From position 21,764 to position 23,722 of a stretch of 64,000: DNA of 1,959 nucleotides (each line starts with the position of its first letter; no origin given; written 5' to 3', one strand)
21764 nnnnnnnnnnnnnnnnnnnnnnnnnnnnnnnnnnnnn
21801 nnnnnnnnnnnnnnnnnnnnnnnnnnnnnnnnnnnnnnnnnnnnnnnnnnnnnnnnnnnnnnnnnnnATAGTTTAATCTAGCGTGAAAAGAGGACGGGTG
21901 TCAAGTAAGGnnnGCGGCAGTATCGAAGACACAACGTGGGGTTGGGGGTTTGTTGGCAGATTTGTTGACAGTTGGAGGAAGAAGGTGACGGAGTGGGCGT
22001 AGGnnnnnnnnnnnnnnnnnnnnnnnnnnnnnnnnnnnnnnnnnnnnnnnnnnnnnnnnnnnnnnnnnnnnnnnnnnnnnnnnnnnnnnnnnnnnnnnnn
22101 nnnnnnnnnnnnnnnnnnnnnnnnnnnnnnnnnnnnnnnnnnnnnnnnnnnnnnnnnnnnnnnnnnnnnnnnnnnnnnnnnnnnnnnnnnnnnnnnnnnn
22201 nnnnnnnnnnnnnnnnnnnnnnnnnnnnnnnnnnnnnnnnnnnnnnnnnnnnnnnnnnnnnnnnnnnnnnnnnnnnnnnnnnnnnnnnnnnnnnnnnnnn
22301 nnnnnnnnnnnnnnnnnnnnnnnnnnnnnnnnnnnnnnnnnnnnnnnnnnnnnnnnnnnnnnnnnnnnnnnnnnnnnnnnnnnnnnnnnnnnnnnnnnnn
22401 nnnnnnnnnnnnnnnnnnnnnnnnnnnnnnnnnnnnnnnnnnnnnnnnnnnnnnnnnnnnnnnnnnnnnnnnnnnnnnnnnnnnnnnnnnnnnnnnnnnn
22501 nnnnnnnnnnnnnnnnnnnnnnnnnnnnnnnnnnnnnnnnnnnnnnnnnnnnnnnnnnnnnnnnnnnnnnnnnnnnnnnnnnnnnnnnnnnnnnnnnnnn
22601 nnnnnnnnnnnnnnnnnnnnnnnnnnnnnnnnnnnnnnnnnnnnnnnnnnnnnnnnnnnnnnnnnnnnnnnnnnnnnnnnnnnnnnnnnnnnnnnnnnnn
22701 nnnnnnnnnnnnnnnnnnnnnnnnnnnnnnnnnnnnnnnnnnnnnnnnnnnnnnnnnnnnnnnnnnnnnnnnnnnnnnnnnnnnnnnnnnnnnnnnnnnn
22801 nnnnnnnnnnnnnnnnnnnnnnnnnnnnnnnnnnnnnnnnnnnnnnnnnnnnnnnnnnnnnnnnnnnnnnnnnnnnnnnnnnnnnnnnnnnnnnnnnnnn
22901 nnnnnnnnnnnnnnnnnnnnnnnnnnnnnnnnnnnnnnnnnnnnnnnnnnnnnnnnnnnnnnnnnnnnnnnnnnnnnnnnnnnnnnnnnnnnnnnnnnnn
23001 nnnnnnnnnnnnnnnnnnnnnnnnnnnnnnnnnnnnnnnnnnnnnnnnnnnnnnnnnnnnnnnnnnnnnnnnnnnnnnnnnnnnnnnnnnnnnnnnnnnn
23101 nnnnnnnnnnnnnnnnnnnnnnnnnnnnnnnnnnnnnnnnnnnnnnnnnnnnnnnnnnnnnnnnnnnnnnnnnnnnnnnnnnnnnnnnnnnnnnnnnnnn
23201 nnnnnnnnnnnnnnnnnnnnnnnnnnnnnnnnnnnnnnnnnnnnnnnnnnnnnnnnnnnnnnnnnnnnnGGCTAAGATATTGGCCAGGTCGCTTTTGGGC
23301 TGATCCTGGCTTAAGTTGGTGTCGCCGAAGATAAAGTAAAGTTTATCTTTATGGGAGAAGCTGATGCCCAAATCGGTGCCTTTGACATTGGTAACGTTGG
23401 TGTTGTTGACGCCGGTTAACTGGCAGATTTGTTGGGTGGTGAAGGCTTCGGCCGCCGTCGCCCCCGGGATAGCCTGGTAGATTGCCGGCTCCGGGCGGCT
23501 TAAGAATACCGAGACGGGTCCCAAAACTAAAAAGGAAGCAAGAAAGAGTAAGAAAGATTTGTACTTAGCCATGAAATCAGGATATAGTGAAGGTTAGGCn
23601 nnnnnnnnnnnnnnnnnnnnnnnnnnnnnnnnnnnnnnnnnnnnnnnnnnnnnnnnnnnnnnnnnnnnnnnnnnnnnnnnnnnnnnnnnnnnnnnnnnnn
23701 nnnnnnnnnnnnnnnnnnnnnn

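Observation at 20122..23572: Tandem paralogous secreted proteins sharing a leader motif, a Pro/Thr/Ser linker and a conserved C-terminal C-x3-C-x9-C-x3-C tail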

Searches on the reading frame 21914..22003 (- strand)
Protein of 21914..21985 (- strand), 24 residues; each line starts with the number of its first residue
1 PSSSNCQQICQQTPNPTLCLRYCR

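Call 47: search_protein_families(library=pfam, proteins=[window:21914-21985:-], max_evalue=10)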
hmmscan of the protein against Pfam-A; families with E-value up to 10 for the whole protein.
seq(24 aa): 1 family
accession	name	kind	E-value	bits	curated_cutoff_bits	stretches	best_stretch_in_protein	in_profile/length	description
PF04043.20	PMEI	-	0.26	11.8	29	1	6-22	3-19/156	Plant invertase/pectin methylesterase inhibitor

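Call 60: predict_structure(alignment_id=A5)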
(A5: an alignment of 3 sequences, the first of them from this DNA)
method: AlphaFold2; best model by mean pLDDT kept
length: 30 residues; sequences in the alignment: 3
mean_pLDDT: 73.9   pTM: 0.31
mean pLDDT of the five models: 73.9, 71.1, 70.9, 69.0, 67.1
residues with pLDDT >= 90: 0; 70-90: 19; 50-70: 10; < 50: 1
segments of 3 or more residues with pLDDT < 50: none
pLDDT, mean of each block of 10 residues (from residue 1): 58 82 82
secondary structure, 60 per line:
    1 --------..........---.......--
elements in order: H9-18 H22-28

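Call 63: fold_search(model_id=the predicted structure, library=pdb)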
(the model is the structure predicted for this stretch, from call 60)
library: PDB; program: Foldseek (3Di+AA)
matches with E <= 10: 6; with E <= 0.001: 0
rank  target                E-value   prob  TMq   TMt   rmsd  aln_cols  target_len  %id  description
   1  1x8z_C                2.7e+00  0.44  0.59  0.13   1.6        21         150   43  Crystal structure of a pectin methylesterase inhibitor from Arabidopsis thaliana (released 2004-12-28)
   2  1x8z_A                2.9e+00  0.41  0.59  0.13   1.1        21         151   43  Crystal structure of a pectin methylesterase inhibitor from Arabidopsis thaliana (released 2004-12-28)
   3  7lxk_MODEL_1_A        4.8e+00  0.14  0.52  0.31   1.5        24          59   33  Ara h 1 leader sequence, Ara h 1.0101 (25-83) A25G (released 2022-03-09)
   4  1x8z_B                6.8e+00  0.20  0.50  0.11   0.5        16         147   44  Crystal structure of a pectin methylesterase inhibitor from Arabidopsis thaliana (released 2004-12-28)
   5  5lm0_MODEL_1_A        6.8e+00  0.13  0.56  0.58   1.7        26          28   23  NMR spatial structure of Tk-hefu peptide (released 2017-08-16)
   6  1xu2_S                6.8e+00  0.03  0.29  0.25   4.3        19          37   42  The crystal structure of APRIL bound to BCMA (released 2004-11-09)

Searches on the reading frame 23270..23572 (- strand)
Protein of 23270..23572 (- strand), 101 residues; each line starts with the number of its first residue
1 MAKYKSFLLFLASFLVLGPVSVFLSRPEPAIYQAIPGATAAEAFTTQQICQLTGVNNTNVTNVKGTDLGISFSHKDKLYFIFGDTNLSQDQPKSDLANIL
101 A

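Call 68: search_solved_structures(query=window:23270-23572:-, max_evalue=10, show_alignments=2)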
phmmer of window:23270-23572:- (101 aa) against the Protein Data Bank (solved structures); distinct sequences matched with E-value up to 10: 0.
